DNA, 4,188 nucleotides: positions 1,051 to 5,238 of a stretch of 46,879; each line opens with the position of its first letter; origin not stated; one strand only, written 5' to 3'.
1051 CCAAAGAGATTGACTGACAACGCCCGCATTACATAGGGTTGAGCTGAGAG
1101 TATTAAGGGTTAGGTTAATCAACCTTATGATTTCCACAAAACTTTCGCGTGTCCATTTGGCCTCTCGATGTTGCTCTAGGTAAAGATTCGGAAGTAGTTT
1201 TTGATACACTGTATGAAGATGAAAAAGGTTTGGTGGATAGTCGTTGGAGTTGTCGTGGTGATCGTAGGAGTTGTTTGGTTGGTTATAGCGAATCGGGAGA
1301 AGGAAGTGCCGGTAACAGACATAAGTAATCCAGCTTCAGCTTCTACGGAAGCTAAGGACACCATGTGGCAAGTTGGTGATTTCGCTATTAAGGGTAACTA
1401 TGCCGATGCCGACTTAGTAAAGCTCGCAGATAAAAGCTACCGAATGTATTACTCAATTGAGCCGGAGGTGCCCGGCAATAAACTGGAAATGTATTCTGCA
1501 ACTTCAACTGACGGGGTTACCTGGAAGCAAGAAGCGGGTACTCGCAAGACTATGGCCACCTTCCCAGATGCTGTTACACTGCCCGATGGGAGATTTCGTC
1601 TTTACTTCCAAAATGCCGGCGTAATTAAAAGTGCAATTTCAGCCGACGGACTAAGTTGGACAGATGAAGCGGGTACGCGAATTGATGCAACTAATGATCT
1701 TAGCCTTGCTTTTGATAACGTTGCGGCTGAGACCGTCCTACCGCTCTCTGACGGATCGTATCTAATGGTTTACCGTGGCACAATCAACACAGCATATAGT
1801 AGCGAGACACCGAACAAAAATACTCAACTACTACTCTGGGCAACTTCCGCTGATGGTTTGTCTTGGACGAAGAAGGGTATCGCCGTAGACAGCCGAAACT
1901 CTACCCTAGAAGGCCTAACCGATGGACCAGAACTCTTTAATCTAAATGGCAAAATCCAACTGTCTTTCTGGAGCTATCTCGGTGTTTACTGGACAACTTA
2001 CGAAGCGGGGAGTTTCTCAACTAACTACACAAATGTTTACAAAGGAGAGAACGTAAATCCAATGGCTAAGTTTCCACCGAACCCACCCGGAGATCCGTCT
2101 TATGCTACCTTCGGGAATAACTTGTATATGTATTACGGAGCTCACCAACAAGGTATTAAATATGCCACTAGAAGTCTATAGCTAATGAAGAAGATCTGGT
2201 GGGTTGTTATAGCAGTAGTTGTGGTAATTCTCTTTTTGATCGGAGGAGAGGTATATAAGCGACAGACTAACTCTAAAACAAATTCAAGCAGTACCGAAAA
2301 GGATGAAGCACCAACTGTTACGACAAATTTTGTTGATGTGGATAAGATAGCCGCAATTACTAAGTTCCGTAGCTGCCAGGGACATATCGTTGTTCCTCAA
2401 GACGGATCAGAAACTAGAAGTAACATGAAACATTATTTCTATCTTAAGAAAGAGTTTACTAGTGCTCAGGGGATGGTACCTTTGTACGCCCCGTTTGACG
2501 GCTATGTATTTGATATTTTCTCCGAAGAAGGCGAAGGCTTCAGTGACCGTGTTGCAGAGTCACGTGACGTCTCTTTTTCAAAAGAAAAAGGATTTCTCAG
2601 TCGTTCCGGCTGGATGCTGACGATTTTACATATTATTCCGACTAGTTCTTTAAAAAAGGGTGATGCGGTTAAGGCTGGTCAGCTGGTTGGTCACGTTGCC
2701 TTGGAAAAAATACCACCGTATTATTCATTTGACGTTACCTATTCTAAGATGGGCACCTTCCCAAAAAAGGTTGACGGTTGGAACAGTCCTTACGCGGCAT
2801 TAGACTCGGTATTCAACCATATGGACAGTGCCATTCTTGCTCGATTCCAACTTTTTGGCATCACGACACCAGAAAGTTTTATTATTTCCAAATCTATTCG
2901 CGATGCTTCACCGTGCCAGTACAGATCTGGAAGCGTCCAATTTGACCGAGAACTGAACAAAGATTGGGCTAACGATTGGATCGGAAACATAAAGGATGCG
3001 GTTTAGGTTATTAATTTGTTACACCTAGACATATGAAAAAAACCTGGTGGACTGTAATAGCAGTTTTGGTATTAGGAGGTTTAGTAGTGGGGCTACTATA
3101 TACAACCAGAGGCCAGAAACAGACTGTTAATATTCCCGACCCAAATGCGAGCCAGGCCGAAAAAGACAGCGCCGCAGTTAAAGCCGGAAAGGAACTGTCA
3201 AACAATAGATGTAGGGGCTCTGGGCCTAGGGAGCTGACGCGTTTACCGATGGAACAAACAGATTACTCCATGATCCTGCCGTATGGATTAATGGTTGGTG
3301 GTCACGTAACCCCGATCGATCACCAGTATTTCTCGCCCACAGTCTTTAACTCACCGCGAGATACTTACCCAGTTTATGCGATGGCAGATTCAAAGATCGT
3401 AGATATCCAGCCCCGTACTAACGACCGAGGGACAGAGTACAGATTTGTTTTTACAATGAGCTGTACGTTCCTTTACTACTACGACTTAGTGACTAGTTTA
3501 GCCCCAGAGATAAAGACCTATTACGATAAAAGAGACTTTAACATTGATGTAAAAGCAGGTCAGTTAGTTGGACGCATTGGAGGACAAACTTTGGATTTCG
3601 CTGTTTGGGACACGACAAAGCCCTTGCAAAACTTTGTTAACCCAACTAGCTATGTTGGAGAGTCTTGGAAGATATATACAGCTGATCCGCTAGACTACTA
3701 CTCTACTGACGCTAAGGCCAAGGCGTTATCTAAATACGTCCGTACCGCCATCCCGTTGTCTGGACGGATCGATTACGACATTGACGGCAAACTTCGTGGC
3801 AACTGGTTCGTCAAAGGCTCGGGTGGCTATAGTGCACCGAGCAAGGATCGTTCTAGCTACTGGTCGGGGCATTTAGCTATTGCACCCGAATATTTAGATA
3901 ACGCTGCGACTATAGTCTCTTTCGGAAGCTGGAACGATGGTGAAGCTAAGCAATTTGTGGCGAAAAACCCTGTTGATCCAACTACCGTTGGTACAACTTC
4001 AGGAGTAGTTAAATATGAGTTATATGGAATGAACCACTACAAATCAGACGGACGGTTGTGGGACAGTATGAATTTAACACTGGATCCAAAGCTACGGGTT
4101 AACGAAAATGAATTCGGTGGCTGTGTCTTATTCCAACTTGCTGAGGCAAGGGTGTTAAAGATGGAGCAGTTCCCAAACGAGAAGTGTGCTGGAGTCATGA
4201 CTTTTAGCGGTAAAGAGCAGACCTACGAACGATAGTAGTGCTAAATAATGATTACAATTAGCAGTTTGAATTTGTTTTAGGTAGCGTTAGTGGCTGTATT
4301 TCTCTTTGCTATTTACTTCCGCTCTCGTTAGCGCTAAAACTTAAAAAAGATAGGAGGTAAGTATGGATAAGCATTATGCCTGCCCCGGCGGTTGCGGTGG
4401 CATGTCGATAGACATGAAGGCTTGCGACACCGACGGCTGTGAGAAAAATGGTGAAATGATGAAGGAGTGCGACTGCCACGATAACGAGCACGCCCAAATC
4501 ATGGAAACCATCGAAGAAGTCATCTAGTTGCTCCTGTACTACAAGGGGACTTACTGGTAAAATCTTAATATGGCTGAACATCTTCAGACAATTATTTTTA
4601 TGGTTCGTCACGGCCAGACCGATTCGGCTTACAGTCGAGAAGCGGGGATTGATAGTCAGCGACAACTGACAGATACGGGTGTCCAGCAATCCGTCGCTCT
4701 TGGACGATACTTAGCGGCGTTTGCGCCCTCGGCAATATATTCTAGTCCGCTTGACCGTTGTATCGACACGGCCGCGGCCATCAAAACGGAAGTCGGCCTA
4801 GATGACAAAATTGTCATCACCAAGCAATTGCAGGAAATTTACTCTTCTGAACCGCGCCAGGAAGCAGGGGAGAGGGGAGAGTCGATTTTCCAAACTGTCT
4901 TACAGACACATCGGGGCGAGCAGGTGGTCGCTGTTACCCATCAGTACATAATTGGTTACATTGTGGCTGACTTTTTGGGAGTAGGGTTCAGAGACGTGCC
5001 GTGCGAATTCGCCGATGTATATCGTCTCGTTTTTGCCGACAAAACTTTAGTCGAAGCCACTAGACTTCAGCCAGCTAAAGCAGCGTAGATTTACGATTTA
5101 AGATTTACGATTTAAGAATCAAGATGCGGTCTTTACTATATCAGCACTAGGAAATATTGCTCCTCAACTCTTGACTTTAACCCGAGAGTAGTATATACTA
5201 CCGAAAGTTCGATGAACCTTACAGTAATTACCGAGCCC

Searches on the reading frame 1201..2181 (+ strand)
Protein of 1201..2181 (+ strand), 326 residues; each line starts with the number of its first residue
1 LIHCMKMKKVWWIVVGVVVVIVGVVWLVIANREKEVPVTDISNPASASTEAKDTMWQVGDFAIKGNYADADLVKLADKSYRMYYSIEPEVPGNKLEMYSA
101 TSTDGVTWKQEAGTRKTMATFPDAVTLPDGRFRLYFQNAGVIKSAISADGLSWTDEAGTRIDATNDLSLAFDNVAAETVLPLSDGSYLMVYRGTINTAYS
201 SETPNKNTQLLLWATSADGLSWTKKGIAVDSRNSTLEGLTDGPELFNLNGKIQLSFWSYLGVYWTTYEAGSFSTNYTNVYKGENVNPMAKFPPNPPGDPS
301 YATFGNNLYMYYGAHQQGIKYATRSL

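Call 49: search_protein_families(library=pfam, proteins=[window:1201-2181:+], max_evalue=0.001)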
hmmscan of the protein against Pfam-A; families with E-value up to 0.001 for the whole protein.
window:1201-2181:+ (326 aa): 1 family
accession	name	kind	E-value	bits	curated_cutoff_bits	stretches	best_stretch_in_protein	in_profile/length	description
PF13088.12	BNR_2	-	0.00092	19.1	31.4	0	77-240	61-217/277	BNR repeat-like domain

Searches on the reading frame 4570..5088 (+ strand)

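Call 49: search_protein_families(library=pfam, proteins=[window:4570-5088:+], max_evalue=0.001)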
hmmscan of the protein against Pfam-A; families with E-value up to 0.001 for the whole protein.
window:4570-5088:+ (172 aa): 1 family
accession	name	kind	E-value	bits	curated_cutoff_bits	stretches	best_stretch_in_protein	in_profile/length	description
PF00300.27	His_Phos_1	-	5.7e-26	91.8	21.7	2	9-90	1-80/194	Histidine phosphatase superfamily (branch 1)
